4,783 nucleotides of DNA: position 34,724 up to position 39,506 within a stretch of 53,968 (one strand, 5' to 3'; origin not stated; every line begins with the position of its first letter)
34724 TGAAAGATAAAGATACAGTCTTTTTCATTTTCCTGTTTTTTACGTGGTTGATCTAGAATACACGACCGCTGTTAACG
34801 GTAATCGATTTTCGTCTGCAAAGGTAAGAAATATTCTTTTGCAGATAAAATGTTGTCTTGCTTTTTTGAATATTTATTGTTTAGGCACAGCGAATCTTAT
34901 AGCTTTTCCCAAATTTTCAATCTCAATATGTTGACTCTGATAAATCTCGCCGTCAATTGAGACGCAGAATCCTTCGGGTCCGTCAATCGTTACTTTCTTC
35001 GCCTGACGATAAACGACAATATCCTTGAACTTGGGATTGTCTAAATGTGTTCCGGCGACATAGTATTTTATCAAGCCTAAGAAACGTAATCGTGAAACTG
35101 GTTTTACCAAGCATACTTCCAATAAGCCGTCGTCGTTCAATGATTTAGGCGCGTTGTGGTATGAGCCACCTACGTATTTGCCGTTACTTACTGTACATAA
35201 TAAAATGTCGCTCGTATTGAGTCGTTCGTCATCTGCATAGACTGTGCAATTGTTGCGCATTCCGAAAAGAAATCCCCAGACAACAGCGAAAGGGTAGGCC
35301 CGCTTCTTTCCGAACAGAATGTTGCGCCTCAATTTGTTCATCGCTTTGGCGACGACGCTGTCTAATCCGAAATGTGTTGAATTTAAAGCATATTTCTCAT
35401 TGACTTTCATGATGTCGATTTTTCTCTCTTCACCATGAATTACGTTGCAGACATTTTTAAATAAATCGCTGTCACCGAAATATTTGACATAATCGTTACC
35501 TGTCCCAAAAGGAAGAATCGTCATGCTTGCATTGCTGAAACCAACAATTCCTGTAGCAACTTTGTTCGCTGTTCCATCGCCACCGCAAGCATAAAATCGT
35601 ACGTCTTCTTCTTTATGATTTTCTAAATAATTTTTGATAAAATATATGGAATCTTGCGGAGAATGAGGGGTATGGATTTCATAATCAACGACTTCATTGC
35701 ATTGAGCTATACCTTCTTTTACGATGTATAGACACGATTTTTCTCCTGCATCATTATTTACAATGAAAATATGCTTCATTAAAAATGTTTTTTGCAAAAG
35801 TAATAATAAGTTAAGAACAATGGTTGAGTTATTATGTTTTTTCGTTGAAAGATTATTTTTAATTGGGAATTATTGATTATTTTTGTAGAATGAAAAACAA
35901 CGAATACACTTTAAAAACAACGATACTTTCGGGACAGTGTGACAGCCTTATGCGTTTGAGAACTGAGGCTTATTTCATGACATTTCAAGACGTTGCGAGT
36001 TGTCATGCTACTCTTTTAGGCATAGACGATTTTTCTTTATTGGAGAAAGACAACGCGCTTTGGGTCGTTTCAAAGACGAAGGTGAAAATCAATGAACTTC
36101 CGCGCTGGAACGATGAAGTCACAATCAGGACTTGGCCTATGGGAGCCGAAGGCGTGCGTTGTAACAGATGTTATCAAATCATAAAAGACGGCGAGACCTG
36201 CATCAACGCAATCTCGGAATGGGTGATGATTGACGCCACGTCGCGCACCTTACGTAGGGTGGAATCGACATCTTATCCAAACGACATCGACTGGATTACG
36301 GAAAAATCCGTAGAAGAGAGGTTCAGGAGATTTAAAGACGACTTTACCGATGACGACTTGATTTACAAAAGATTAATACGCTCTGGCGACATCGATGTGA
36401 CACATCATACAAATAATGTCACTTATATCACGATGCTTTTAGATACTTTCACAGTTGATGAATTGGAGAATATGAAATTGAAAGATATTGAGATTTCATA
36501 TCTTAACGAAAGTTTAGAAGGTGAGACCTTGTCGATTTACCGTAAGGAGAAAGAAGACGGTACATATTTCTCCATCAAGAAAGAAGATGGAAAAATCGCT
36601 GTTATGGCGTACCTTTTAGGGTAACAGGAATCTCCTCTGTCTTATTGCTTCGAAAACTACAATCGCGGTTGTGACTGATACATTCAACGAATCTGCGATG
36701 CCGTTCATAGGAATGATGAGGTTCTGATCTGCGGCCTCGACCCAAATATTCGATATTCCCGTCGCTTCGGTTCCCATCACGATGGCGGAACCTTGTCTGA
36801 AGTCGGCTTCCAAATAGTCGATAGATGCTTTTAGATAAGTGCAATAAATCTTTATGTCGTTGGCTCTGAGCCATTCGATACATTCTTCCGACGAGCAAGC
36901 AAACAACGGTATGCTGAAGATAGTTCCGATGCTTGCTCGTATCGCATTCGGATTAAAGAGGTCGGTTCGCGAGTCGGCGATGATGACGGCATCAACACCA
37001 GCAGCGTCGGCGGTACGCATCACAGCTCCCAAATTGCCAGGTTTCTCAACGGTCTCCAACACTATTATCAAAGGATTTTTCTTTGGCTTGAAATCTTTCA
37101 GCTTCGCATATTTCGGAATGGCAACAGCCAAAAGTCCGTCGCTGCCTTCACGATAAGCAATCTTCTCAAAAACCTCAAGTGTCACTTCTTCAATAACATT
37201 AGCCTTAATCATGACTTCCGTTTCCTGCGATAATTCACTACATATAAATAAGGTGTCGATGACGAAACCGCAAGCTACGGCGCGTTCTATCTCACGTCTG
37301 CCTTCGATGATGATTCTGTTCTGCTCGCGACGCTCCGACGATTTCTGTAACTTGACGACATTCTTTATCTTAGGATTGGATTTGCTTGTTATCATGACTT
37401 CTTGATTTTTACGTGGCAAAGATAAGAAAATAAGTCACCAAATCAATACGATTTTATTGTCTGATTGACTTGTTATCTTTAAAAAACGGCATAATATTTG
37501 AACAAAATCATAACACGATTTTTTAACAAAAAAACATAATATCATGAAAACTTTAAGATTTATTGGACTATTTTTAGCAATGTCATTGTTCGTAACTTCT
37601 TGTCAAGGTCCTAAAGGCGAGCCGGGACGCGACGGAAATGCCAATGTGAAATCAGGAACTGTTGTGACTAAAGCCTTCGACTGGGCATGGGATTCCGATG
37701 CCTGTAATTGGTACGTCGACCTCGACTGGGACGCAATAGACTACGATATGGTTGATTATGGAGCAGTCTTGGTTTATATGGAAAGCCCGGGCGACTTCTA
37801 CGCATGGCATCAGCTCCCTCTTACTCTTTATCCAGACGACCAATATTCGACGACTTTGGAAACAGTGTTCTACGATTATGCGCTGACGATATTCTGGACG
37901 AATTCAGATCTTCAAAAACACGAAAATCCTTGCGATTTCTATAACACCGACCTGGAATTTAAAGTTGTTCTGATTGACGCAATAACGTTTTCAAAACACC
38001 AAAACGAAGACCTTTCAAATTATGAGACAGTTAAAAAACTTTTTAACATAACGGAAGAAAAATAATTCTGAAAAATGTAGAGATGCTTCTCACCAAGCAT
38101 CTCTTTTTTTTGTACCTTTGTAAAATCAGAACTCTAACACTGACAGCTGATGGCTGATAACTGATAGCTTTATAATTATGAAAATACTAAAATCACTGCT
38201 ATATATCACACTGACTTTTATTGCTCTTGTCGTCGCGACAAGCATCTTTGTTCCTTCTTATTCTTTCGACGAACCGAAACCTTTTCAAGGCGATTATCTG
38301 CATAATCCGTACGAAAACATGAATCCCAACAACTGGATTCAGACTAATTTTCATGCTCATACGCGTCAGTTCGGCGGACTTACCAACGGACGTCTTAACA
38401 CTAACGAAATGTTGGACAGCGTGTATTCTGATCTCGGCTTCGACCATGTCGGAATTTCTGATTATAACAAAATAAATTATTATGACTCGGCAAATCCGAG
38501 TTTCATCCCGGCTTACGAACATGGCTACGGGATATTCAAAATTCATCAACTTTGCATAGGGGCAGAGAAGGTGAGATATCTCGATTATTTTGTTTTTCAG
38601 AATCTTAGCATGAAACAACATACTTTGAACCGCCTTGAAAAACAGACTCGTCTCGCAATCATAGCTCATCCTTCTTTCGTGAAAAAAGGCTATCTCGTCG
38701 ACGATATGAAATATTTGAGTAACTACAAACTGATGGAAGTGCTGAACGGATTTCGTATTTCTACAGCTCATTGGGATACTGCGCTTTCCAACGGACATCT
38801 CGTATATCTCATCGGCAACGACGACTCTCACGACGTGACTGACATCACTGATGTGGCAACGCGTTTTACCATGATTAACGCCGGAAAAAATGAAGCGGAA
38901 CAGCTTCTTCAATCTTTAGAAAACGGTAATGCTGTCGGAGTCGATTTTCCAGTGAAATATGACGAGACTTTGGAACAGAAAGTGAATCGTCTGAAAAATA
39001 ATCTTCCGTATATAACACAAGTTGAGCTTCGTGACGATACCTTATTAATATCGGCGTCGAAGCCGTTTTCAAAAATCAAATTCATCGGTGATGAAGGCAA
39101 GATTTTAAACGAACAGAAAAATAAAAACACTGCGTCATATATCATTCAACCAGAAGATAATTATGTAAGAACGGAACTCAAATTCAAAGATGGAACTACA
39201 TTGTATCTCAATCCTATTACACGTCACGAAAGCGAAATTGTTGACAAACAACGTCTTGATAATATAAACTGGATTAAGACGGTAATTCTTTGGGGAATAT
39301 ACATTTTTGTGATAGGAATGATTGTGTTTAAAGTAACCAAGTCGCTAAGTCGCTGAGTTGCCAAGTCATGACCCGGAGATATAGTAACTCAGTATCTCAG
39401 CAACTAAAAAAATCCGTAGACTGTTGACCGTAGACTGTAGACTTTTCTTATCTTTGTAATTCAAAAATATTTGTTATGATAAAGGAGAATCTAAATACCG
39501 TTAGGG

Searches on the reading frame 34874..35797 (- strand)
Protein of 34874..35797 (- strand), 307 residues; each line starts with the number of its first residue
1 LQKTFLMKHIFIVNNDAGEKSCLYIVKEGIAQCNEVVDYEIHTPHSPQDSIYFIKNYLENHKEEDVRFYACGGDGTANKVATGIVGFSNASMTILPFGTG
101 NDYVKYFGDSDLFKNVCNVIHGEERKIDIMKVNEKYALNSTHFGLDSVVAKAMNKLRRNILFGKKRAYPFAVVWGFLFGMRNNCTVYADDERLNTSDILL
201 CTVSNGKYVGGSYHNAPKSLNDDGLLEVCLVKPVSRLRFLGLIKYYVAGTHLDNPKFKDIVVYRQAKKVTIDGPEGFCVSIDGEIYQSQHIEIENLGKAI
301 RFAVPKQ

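Call 50: search_protein_families(library=pfam, proteins=[window:34874-35797:-], max_evalue=0.00001)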
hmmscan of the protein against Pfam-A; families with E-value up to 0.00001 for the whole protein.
window:34874-35797:- (307 aa): 2 families
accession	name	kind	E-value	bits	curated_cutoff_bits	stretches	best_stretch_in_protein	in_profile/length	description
PF19279.4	YegS_C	-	1.9e-17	63.9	27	1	142-295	4-149/158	YegS C-terminal NAD kinase beta sandwich-like domain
PF00781.29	DAGK_cat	-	9.1e-16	58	23.6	1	10-132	3-125/125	Diacylglycerol kinase catalytic domain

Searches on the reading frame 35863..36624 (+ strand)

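Call 50: search_protein_families(library=pfam, proteins=[window:35863-36624:+], max_evalue=0.00001)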
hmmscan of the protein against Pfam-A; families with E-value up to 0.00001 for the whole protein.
window:35863-36624:+ (253 aa): 2 families
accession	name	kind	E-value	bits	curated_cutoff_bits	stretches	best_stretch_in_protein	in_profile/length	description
PF01643.23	Acyl-ACP_TE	-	1.8e-24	86.4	23.7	1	14-134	3-124/131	Acyl-ACP thioesterase N-terminal domain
PF20791.3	Acyl-ACP_TE_C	-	3.6e-10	40.4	21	1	172-239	14-85/101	Acyl-ACP thioesterase C-terminal domain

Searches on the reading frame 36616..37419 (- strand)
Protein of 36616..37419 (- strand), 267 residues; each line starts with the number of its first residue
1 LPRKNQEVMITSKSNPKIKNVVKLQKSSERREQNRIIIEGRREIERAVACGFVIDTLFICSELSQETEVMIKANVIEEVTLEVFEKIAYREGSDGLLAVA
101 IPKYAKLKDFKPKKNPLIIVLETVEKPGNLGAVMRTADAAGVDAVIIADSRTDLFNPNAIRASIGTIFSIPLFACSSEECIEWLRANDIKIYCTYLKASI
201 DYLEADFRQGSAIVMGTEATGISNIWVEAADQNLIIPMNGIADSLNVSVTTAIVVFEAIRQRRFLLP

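Call 50: search_protein_families(library=pfam, proteins=[window:36616-37419:-], max_evalue=0.00001)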
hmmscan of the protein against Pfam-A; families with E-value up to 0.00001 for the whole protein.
window:36616-37419:- (267 aa): 2 families
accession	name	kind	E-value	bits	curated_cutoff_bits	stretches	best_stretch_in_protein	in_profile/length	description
PF00588.24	SpoU_methylase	-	4e-37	127.9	29.7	1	117-255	2-141/142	SpoU rRNA Methylase family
PF22435.1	MRM3-like_sub_bind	-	1.4e-18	67.5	27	1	15-98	1-84/84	MRM3-like substrate binding domain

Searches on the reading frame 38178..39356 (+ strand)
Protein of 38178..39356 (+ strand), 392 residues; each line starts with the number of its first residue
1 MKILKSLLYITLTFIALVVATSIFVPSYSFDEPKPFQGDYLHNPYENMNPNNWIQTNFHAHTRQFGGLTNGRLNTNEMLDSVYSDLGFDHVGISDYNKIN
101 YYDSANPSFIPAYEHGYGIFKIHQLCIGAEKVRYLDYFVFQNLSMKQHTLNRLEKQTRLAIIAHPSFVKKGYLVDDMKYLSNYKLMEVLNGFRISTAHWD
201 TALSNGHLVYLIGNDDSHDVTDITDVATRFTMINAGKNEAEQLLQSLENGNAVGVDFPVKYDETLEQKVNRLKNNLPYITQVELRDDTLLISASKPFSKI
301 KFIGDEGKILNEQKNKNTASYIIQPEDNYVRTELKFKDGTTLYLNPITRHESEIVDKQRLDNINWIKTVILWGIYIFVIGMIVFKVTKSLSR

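Call 50: search_protein_families(library=pfam, proteins=[window:38178-39356:+], max_evalue=0.00001)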
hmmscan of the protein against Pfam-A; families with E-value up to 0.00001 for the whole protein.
window:38178-39356:+ (392 aa): 0 families

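Call 51: search_protein_families(library=ncbifam, proteins=[window:38178-39356:+], max_evalue=0.00001)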
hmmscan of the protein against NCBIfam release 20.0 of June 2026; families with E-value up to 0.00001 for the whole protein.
window:38178-39356:+ (392 aa): 1 family
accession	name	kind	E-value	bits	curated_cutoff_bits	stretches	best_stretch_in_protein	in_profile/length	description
NF038032.1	CehA_McbA_metalo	domain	1.3e-11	44.5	80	1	52-310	1-269/315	CehA/McbA family metallohydrolase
